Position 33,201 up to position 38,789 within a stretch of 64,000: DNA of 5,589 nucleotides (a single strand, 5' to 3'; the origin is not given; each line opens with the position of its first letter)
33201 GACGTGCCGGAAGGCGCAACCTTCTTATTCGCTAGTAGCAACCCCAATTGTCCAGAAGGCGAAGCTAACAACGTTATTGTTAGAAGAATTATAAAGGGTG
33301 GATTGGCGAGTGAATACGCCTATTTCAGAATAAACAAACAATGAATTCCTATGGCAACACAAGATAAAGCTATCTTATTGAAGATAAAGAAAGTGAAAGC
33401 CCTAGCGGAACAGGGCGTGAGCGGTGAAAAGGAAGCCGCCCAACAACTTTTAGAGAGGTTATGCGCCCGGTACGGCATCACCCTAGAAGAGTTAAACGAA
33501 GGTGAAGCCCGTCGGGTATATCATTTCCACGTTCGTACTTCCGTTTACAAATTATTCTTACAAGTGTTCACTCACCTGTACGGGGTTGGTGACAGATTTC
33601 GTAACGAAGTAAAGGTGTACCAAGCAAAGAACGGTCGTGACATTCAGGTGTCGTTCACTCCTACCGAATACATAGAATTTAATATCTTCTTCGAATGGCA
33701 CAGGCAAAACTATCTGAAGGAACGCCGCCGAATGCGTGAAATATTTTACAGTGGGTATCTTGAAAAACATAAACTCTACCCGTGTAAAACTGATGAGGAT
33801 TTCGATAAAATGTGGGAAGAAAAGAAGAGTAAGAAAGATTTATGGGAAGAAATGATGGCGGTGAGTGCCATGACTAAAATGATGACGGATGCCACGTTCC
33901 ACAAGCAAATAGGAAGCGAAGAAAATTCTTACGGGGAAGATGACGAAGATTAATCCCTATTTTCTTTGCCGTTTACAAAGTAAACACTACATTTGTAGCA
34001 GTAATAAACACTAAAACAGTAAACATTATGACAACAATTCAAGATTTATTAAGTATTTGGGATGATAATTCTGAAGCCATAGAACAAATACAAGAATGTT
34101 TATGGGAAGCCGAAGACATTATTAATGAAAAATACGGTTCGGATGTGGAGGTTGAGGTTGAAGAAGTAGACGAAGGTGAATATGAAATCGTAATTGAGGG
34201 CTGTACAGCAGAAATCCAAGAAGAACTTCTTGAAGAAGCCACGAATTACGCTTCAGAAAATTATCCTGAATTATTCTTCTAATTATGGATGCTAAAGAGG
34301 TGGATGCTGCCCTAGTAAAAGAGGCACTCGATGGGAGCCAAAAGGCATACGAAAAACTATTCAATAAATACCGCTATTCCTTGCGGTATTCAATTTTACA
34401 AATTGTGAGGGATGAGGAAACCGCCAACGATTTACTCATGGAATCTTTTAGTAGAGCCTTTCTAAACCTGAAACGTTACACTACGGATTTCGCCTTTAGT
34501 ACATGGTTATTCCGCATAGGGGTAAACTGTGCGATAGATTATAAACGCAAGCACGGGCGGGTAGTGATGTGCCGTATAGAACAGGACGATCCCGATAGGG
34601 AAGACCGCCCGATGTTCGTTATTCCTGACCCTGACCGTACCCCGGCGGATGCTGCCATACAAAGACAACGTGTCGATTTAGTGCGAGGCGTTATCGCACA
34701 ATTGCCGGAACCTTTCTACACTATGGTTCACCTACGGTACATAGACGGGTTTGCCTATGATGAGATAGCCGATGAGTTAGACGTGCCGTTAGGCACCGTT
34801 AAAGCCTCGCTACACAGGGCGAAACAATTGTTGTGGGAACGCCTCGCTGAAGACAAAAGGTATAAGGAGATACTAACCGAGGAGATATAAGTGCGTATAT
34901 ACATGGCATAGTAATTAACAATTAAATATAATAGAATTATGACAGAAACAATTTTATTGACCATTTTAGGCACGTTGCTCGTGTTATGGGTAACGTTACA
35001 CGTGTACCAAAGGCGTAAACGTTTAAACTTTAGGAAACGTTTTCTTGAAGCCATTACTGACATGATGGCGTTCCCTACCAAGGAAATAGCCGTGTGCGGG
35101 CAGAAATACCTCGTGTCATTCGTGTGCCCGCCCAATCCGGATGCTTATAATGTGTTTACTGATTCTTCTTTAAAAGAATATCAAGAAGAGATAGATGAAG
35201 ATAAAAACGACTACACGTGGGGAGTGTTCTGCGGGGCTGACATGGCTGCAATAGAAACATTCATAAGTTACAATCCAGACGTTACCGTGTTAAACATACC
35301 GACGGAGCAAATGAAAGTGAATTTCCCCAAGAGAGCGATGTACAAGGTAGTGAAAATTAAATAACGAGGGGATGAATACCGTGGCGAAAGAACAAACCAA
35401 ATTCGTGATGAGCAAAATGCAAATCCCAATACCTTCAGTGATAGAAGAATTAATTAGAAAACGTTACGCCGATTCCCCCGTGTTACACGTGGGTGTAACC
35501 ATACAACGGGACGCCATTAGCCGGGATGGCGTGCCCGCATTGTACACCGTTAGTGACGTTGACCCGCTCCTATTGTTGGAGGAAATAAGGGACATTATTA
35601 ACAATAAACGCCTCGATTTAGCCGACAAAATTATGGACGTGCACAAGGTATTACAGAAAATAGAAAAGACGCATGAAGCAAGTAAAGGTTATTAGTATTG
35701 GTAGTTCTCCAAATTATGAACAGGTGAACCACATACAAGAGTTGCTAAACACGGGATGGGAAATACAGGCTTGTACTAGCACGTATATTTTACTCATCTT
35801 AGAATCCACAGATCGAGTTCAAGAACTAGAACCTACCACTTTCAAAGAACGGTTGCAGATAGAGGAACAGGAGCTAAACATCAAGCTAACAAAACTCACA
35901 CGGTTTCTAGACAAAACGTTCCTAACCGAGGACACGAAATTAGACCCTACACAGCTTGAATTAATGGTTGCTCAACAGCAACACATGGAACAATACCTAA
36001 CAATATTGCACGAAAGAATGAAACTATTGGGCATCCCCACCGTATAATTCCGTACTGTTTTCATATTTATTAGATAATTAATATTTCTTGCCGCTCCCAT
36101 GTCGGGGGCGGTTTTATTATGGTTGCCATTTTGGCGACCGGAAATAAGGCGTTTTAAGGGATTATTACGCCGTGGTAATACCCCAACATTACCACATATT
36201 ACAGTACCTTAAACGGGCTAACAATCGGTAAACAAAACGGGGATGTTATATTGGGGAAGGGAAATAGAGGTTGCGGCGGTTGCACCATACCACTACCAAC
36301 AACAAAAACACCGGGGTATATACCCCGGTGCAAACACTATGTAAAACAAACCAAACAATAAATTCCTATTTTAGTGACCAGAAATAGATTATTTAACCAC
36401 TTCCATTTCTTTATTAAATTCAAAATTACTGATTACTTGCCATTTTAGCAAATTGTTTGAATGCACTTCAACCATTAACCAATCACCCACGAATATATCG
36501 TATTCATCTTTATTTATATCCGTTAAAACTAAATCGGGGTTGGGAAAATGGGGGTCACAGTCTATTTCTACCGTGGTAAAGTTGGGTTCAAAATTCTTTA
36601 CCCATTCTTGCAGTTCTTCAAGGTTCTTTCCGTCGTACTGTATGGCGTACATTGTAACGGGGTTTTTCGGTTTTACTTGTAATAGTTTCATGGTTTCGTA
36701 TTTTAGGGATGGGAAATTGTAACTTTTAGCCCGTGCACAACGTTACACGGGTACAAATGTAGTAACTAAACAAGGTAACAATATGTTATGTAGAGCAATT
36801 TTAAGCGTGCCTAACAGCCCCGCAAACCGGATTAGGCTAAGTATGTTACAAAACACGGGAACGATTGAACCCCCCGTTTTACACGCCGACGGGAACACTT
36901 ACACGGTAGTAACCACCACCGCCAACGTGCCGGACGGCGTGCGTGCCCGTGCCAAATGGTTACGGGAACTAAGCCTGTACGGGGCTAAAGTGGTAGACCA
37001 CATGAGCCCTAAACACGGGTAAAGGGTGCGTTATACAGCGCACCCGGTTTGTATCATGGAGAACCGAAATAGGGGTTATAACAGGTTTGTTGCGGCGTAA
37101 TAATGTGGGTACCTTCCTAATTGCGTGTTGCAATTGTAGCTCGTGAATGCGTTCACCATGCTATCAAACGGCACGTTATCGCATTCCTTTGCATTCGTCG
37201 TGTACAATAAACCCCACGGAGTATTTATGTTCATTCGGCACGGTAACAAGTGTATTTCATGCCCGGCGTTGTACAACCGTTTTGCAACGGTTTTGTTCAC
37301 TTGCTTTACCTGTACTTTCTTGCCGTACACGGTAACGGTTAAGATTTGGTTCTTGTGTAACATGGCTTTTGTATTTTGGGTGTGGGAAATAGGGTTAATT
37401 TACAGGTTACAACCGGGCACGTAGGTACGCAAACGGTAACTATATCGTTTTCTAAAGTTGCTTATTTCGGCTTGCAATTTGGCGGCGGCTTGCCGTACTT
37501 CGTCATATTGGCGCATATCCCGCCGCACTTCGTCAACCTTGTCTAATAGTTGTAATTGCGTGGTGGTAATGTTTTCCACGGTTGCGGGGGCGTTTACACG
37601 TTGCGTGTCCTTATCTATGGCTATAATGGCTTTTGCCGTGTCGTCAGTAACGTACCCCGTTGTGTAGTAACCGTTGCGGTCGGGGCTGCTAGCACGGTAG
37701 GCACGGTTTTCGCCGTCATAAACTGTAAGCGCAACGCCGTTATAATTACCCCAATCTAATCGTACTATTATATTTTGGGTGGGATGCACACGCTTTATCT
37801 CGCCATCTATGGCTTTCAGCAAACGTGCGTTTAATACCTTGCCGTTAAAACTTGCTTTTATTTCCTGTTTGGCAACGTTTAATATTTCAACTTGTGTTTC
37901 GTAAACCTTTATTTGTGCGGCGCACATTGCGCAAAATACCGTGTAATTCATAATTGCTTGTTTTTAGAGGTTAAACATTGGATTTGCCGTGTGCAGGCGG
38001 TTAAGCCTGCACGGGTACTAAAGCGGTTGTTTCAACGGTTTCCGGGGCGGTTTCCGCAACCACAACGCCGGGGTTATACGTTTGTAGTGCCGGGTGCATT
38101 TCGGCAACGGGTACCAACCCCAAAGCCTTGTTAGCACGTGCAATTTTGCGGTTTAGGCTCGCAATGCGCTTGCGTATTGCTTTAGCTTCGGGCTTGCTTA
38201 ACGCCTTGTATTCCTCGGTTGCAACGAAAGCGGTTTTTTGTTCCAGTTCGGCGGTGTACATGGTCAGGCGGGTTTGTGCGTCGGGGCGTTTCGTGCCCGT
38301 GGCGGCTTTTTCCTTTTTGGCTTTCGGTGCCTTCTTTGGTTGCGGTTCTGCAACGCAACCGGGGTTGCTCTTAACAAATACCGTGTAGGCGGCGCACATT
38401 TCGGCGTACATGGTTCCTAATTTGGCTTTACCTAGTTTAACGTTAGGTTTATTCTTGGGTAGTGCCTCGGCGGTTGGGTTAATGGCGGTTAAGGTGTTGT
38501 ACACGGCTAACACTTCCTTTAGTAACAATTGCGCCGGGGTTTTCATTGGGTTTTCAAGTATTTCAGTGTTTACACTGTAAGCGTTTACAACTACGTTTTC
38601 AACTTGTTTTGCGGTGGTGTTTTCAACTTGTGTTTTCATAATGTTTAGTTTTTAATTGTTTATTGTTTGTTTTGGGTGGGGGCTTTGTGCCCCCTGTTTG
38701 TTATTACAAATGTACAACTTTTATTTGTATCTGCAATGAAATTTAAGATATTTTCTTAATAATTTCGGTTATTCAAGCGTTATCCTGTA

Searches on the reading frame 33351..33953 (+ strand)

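Call 53: search_protein_families(library=phrogs, proteins=[window:33351-33953:+], max_evalue=0.0001)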
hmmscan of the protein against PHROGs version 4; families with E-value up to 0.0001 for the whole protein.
window:33351-33953:+ (200 aa): 1 family
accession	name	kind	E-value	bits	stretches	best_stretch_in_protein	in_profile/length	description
phrog_421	-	unknown function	4.9e-08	33.7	1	1-56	2-58/241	unknown function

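Call 75: search_protein_families(library=pfam, proteins=[window:33351-33953:+], max_evalue=0.01)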
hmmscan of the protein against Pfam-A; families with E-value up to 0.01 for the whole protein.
window:33351-33953:+ (200 aa): 1 family
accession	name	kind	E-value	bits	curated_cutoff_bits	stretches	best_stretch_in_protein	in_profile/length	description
PF10979.13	DUF2786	-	1.7e-05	25.1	23.9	1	8-44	2-39/40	Protein of unknown function (DUF2786)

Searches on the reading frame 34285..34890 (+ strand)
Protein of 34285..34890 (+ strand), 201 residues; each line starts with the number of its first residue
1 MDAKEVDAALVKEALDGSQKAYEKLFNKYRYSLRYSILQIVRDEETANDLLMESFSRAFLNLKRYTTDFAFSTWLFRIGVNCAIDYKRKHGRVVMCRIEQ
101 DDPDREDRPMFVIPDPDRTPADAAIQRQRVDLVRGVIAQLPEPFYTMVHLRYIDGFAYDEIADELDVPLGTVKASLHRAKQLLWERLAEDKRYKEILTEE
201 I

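Call 53: search_protein_families(library=phrogs, proteins=[window:34285-34890:+], max_evalue=0.0001)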
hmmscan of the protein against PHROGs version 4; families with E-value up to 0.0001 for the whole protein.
window:34285-34890:+ (201 aa): 1 family
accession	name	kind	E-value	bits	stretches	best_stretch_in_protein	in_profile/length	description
phrog_1740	-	transcription regulation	2.1e-27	96.9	1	10-196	46-224/567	RNA polymerase sigma factor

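Call 75: search_protein_families(library=pfam, proteins=[window:34285-34890:+], max_evalue=0.01)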
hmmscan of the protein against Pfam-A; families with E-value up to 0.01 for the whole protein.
window:34285-34890:+ (201 aa): 4 families
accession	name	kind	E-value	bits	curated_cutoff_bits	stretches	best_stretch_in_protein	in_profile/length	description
PF08281.18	Sigma70_r4_2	-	7.5e-11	42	25.7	1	135-183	6-54/54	Sigma-70, region 4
PF04542.20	Sigma70_r2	-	1.9e-10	40.8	24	1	25-92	1-70/71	Sigma-70 region 2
PF04545.22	Sigma70_r4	-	1.1e-06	28.5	24.1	1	137-179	2-44/50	Sigma-70, region 4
PF07638.17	Sigma70_ECF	-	0.00011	22.6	21.1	1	143-181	139-177/185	ECF sigma factor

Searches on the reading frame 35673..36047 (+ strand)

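Call 68: search_protein_families(library=pfam, proteins=[window:35673-36047:+], max_evalue=0.01)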
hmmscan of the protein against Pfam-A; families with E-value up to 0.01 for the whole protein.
window:35673-36047:+ (124 aa): 1 family
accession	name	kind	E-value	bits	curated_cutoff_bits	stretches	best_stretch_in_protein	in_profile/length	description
PF21825.2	crAss001_48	-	1.9e-15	57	24.8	1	56-117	2-60/61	crAss001_48 related protein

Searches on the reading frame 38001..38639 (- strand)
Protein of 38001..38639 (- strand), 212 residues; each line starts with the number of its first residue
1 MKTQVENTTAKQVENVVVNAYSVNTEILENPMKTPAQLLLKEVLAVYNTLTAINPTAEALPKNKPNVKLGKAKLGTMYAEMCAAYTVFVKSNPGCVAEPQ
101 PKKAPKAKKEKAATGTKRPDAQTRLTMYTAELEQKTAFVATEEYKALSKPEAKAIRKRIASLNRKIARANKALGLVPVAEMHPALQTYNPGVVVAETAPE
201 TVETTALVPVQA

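Call 10: search_protein_families(library=pfam, proteins=[window:38001-38639:-], max_evalue=0.01)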
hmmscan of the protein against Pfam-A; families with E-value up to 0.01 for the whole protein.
window:38001-38639:- (212 aa): 0 families

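Call 11: search_protein_families(library=phrogs, proteins=[window:38001-38639:-], max_evalue=0.01)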
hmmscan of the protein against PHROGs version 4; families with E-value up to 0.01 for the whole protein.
window:38001-38639:- (212 aa): 0 families

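Call 72: find_related_loci(query=window:38001-38639:-, collection=genome_contigs, flank=10000)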
Query window:38001-38639:- (212 aa) in genome_contigs; peptide patterns used: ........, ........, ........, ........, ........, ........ (x = any residue, [..] = any of these).
143 stretches matched a pattern, but none encodes a relative of the query by tblastn (E <= 1e-3).

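Call 77: find_homologous_proteins(query=window:38001-38639:-)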
Query window:38001-38639:- (212 aa): 21 proteins with E <= 0.001 among 743 candidates.
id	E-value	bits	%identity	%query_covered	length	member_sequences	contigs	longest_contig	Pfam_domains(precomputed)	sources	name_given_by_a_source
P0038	6.3e-121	419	97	100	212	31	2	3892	-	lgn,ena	-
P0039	7.6e-121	419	97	100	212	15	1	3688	-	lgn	-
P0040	1.1e-120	418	96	100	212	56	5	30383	-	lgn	-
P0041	2.8e-114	397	92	100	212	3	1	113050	-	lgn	-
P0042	1.3e-113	395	93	100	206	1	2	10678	-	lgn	-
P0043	6.0e-101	354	84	100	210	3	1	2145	-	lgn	-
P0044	4.2e-52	195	58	91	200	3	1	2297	-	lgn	-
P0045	1.1e-11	63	34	74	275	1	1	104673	-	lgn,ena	-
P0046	5.4e-11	61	35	74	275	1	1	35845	-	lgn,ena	-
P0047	5.5e-11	61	35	74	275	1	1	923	-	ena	-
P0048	7.5e-11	60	35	74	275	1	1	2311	-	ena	-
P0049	1.4e-10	59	49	40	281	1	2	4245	-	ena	-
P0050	5.3e-10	58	48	41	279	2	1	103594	-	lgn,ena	-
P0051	3.1e-9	55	52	31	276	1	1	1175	-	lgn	-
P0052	3.5e-9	55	49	41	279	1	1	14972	-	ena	-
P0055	4.8e-9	54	50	41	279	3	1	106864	-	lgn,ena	-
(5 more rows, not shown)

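Call 78: find_encoding_contigs(protein=P0045, flank=10000, max_places=1)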
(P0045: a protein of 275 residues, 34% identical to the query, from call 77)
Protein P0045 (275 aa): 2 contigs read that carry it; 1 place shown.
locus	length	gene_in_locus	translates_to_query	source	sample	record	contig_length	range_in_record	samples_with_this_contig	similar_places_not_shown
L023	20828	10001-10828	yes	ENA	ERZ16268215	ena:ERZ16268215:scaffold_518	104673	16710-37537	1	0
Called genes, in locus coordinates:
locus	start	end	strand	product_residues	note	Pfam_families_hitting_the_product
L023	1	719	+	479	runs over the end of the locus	-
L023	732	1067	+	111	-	-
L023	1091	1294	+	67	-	-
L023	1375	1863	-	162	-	PF00210:Ferritin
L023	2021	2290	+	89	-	-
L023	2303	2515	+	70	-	-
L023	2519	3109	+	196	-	-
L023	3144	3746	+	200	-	PF04542:Sigma70_r2, PF08281:Sigma70_r4_2 (weak), PF04545:Sigma70_r4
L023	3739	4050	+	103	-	-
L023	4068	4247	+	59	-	-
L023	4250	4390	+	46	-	-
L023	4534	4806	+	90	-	-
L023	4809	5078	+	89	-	-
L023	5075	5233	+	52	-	-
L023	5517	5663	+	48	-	-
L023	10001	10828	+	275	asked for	-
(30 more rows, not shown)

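Call 79: find_encoding_contigs(protein=P0055, flank=10000, max_places=1)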
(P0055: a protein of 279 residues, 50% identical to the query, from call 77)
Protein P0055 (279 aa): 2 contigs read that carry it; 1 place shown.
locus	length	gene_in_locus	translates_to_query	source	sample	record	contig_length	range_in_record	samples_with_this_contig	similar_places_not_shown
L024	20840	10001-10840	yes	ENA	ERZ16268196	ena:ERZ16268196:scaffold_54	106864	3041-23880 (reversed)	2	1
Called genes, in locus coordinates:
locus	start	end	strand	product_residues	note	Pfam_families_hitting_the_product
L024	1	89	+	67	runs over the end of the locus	-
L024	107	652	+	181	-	PF13004:BACON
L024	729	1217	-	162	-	PF00210:Ferritin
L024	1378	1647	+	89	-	-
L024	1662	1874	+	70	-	-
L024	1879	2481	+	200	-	-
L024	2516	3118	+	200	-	PF04542:Sigma70_r2, PF08281:Sigma70_r4_2 (weak), PF04545:Sigma70_r4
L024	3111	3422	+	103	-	-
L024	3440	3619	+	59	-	-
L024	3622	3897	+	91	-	-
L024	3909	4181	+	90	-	-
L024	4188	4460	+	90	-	-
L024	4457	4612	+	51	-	-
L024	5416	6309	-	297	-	-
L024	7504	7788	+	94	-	-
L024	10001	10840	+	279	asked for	-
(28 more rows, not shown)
